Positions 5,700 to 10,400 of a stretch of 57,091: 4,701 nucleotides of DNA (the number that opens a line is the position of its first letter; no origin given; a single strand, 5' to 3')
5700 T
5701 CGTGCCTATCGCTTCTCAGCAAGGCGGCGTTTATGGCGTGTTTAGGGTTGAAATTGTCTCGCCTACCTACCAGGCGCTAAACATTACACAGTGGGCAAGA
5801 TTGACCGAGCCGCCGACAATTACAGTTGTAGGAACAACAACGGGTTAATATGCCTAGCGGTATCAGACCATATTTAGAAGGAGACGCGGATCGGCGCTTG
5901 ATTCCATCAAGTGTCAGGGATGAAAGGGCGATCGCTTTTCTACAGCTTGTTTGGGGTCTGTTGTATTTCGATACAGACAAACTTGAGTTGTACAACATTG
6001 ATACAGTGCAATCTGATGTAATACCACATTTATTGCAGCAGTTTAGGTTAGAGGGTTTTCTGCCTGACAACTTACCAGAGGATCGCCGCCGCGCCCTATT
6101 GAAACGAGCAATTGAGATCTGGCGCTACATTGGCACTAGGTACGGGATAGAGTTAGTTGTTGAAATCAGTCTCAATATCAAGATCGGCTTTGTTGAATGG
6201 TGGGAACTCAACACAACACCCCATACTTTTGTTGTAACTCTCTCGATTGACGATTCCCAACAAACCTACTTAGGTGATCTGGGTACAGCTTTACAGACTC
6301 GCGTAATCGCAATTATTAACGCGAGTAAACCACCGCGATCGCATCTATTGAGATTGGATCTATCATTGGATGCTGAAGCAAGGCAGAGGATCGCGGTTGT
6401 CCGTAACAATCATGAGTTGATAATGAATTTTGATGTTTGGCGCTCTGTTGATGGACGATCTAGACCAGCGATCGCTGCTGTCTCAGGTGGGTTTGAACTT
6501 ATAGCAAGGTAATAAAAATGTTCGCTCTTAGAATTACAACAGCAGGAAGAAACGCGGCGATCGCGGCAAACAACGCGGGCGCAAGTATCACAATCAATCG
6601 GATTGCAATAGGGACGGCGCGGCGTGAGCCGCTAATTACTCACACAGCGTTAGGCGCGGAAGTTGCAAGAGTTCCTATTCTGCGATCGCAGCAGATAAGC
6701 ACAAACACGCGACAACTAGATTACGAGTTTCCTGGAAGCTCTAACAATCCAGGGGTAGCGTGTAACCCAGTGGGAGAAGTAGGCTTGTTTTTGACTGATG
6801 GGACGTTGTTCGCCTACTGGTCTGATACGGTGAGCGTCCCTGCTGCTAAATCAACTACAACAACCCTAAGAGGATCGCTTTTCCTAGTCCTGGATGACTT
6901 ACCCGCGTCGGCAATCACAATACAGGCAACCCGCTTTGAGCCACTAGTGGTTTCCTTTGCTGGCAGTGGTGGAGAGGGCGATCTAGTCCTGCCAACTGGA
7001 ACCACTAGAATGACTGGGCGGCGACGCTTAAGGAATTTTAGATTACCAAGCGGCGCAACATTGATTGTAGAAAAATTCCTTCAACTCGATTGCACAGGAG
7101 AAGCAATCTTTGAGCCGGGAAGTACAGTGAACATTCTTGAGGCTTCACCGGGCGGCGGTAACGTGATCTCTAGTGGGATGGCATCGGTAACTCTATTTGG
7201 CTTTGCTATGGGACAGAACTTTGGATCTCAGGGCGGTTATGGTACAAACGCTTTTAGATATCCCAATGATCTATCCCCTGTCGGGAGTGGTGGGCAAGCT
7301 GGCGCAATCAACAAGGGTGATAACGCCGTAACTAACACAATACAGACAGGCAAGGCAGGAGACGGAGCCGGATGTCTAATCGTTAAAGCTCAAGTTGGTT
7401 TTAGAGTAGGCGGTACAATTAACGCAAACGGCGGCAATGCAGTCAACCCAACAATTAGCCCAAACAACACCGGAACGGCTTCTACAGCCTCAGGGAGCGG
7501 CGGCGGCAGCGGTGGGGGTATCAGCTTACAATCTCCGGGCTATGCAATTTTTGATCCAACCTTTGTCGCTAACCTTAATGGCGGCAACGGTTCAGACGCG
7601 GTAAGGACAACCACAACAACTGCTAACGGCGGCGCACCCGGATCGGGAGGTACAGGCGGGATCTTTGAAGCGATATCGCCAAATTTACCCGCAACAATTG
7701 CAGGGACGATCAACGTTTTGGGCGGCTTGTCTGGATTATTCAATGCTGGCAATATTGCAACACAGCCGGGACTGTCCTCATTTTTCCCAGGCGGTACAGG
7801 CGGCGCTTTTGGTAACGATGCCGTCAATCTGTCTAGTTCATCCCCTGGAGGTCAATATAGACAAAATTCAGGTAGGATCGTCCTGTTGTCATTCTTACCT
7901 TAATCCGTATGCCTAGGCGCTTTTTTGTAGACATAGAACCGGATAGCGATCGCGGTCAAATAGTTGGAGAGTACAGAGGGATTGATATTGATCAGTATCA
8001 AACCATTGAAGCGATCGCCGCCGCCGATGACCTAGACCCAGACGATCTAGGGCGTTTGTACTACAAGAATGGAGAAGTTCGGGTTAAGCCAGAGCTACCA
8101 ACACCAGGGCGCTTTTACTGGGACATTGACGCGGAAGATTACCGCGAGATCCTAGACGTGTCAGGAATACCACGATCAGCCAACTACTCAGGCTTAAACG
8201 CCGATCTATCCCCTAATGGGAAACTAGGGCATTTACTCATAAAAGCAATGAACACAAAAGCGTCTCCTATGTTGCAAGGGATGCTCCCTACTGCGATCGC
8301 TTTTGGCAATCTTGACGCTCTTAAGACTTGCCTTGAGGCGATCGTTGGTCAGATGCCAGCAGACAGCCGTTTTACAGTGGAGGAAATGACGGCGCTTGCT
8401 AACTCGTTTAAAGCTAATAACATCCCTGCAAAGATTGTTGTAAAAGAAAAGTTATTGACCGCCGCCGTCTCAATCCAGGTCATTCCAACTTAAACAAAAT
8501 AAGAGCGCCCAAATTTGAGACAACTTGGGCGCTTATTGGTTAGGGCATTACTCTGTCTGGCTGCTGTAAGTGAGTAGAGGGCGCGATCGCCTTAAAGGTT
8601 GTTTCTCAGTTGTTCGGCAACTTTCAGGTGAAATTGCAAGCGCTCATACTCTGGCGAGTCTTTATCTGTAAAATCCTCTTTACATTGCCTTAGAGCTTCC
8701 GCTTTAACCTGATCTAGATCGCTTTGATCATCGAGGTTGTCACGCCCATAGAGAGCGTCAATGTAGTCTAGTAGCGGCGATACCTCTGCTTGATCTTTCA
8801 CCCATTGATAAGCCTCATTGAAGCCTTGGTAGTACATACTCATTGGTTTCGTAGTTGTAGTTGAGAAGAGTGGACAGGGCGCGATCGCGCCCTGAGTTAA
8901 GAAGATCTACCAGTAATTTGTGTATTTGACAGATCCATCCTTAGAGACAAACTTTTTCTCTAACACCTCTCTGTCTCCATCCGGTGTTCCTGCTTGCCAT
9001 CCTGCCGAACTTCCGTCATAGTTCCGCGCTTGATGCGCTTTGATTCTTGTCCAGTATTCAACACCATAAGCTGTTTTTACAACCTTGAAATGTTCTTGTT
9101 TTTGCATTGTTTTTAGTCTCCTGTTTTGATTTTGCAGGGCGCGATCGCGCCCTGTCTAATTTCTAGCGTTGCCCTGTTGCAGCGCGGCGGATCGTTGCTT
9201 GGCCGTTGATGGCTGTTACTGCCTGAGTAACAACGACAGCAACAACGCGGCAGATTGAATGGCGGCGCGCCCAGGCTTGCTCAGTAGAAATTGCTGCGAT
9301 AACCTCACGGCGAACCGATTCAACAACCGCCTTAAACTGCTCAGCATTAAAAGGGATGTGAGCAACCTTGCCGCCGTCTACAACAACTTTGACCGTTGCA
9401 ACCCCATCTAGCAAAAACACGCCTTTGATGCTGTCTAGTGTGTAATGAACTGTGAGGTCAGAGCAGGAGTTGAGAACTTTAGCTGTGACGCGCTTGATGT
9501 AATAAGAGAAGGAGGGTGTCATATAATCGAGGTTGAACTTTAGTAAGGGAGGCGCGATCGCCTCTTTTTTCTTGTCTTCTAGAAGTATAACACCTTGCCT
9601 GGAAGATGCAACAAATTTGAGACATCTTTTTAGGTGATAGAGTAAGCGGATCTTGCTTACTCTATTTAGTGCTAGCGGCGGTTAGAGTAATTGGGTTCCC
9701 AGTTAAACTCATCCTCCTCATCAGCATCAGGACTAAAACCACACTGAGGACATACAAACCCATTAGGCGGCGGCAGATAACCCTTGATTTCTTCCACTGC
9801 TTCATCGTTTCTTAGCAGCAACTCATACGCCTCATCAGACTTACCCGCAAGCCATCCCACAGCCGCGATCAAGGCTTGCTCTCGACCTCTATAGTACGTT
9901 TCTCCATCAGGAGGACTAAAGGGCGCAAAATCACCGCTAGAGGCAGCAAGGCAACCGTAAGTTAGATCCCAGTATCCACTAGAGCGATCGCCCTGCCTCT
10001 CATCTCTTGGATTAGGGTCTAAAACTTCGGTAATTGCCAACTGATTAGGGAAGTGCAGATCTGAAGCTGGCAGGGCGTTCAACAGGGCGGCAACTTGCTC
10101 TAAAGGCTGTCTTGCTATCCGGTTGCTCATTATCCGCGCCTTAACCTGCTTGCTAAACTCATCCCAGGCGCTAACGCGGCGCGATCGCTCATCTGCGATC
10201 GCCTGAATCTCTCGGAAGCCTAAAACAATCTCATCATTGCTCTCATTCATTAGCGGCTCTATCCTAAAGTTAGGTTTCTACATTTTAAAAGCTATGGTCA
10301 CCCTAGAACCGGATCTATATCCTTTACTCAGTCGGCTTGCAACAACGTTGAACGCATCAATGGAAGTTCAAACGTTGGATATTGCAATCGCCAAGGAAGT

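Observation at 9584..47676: Conserved extended -10 decamer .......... (six exact copies), typically ~13 nt downstream of the palindrome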

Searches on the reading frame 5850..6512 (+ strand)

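Call 67: search_protein_families(library=pfam, max_evalue=0.05, proteins=[window:5850-6512:+])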
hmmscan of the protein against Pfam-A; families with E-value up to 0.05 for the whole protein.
window:5850-6512:+ (220 aa): 1 family
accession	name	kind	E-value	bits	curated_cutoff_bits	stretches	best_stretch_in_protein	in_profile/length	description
PF09684.15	Tail_P2_I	-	2.3e-19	70.1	20.6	1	45-162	27-138/139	Phage tail protein (Tail_P2_I)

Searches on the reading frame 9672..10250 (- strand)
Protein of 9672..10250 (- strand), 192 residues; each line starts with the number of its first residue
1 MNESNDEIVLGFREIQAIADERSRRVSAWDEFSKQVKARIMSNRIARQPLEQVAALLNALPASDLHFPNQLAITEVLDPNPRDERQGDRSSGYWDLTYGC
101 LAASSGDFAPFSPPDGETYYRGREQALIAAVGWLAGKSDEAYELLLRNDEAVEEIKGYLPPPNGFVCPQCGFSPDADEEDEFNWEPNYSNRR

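Call 33: search_protein_families(library=pfam, max_evalue=0.01, proteins=[window:9672-10250:-])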
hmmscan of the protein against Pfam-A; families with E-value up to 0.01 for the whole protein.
window:9672-10250:- (192 aa): 0 families
